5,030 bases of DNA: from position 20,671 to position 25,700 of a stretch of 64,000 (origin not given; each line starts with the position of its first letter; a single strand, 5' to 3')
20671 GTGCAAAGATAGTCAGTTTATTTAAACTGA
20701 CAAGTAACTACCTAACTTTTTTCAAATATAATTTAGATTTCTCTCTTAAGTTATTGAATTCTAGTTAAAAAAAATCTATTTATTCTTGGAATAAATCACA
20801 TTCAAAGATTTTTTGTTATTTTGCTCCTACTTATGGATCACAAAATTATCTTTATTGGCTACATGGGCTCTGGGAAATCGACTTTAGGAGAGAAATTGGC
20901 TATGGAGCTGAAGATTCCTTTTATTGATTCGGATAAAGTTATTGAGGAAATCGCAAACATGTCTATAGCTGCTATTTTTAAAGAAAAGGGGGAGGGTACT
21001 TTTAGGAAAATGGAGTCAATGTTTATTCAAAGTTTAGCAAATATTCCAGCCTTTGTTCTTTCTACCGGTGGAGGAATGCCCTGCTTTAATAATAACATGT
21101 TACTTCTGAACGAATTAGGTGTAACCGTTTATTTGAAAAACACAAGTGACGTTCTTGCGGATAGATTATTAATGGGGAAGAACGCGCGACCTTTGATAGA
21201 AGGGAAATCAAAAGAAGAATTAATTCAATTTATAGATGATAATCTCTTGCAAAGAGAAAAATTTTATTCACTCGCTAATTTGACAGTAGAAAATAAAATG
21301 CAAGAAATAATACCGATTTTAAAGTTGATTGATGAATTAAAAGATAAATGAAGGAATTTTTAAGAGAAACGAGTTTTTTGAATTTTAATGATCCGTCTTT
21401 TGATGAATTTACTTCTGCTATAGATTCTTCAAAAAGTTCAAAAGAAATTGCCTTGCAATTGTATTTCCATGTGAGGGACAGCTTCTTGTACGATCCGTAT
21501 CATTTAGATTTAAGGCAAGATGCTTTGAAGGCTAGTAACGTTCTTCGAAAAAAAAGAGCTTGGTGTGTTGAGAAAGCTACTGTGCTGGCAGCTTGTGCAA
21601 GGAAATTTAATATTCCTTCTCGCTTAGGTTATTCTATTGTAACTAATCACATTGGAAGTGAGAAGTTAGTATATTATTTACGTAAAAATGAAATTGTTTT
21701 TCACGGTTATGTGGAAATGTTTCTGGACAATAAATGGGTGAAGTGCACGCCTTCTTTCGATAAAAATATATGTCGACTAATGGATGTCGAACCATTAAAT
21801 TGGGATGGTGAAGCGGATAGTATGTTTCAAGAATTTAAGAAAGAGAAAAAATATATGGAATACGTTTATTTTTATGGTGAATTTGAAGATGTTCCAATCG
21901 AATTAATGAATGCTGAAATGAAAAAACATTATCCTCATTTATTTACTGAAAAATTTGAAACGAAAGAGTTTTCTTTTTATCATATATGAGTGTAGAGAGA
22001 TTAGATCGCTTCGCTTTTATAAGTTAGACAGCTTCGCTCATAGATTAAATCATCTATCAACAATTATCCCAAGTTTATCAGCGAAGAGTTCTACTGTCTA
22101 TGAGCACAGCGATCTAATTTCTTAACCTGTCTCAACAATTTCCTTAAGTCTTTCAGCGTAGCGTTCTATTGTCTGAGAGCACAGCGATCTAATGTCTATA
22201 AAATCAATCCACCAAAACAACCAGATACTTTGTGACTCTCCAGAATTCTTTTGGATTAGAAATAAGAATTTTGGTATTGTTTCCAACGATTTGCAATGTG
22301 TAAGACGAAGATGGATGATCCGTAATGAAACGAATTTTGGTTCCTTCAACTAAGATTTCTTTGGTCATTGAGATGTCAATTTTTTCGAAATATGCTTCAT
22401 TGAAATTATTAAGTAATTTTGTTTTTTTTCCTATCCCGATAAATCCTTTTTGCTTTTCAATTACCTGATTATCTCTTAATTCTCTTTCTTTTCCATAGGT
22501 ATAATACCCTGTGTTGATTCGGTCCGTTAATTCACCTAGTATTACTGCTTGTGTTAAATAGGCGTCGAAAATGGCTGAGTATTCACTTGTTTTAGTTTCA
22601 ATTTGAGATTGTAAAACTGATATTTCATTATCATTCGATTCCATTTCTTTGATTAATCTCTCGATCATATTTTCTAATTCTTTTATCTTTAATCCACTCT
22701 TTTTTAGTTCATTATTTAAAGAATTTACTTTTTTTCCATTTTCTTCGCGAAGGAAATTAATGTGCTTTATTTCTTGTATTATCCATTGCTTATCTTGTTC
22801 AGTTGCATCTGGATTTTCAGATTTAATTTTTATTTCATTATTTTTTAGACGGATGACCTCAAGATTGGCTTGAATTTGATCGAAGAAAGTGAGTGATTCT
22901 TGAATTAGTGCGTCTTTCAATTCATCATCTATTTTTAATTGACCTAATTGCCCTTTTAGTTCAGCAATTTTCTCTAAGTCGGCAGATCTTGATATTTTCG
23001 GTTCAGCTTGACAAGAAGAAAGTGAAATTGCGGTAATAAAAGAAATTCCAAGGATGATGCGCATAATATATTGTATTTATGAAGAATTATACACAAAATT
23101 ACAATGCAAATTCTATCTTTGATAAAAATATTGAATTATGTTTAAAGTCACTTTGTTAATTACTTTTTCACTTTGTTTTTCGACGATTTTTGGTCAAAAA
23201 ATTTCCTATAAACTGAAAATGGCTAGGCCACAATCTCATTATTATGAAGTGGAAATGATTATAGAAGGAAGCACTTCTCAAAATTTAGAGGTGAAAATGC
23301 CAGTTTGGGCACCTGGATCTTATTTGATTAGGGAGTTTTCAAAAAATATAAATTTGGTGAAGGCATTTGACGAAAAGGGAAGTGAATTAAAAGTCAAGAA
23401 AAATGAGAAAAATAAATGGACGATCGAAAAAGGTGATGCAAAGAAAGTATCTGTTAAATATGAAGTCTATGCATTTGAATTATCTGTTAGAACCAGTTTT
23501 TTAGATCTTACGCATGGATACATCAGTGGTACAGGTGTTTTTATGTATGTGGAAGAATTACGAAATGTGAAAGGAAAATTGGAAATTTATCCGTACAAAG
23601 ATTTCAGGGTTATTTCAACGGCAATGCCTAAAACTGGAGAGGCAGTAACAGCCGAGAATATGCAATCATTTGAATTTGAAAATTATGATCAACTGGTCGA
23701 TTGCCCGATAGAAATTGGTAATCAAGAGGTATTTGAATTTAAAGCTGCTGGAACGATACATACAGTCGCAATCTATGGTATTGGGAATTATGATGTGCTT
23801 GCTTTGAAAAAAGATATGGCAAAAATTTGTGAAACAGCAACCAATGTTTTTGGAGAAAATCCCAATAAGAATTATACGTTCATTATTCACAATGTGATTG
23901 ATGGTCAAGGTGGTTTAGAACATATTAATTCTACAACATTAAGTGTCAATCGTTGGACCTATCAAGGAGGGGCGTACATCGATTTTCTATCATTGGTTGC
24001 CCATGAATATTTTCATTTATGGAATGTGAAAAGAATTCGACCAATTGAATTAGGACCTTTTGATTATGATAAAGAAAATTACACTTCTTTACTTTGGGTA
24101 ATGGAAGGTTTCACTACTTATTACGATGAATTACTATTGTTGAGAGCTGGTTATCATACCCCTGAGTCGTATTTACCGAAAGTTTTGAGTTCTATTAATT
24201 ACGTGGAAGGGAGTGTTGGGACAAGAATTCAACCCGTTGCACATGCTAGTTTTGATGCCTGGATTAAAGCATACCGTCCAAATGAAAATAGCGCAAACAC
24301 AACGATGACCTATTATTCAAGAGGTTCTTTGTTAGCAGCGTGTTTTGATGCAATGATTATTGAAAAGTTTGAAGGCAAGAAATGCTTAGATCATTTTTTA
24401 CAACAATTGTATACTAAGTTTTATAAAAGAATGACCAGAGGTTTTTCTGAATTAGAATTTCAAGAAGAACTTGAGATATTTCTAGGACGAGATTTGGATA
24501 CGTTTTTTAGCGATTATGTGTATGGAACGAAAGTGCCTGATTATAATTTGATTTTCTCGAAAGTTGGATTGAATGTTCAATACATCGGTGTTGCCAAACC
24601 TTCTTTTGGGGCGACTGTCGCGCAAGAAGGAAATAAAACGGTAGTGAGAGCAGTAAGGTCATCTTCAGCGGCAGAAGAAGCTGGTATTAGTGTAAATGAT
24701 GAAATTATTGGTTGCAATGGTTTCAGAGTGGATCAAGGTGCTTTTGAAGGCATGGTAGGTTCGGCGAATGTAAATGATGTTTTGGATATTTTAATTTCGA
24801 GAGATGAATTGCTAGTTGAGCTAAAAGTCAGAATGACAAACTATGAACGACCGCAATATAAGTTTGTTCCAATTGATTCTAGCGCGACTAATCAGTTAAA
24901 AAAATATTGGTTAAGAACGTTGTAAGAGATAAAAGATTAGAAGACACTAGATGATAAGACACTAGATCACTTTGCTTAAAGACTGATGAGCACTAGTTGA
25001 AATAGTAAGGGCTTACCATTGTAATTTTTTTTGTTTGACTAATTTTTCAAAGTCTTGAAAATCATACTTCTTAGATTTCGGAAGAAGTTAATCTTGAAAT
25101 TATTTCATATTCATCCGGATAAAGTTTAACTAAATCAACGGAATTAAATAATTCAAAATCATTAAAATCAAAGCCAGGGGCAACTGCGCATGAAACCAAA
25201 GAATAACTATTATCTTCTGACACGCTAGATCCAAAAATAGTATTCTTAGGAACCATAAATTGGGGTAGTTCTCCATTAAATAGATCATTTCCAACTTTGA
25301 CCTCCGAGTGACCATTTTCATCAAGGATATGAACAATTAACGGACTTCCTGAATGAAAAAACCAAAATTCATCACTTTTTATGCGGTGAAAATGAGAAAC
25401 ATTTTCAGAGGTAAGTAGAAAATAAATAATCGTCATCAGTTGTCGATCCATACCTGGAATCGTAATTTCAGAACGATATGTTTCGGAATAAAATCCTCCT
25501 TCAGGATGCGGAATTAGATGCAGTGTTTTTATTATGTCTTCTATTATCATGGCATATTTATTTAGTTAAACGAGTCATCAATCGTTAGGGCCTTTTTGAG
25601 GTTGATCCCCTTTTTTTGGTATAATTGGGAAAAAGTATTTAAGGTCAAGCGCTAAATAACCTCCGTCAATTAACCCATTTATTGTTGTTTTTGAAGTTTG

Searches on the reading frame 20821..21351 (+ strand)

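Call 83: search_protein_families(library=pfam, proteins=[window:20821-21351:+], max_evalue=0.0001)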
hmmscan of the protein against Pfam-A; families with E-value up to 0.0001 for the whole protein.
window:20821-21351:+ (176 aa): 4 families
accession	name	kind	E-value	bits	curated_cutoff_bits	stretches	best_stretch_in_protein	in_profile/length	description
PF01202.28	SKI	-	2.1e-37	129.2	22.1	1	15-159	1-142/159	Shikimate kinase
PF13189.12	Cytidylate_kin2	-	1.2e-05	26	28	1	14-47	7-39/176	Cytidylate kinase-like family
PF13671.12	AAA_33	-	2.8e-05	24.9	27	1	9-46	2-39/143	AAA domain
PF13238.12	AAA_18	-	4.8e-05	24.3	29.4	0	9-133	1-125/128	AAA domain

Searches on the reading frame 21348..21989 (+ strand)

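Call 83: search_protein_families(library=pfam, proteins=[window:21348-21989:+], max_evalue=0.0001)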
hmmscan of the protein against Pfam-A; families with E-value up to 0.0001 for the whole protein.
window:21348-21989:+ (213 aa): 1 family
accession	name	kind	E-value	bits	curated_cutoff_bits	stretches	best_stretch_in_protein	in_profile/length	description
PF01841.26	Transglut_core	-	1.2e-10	42.1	23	1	26-135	9-108/108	Transglutaminase-like superfamily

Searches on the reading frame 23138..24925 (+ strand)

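Call 83: search_protein_families(library=pfam, proteins=[window:23138-24925:+], max_evalue=0.0001)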
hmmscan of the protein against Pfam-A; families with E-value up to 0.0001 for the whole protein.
window:23138-24925:+ (595 aa): 3 families
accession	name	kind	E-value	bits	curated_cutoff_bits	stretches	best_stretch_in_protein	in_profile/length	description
PF17899.6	Peptidase_M61_N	-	1.1e-50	172.4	23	1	23-195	1-168/168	Peptidase M61 N-terminal domain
PF05299.18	Peptidase_M61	-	4.4e-45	153.3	22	1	283-399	2-118/118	M61 glycyl aminopeptidase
PF13180.12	PDZ_2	-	5.2e-05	23.9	27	0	489-564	2-78/80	PDZ domain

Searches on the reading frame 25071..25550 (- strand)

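Call 83: search_protein_families(library=pfam, proteins=[window:25071-25550:-], max_evalue=0.0001)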
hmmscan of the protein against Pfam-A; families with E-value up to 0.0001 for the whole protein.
window:25071-25550:- (159 aa): 1 family
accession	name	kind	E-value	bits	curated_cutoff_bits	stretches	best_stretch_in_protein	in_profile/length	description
PF06172.17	Cupin_5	-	5.6e-50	169.4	25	1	4-135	1-139/139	Cupin superfamily (DUF985)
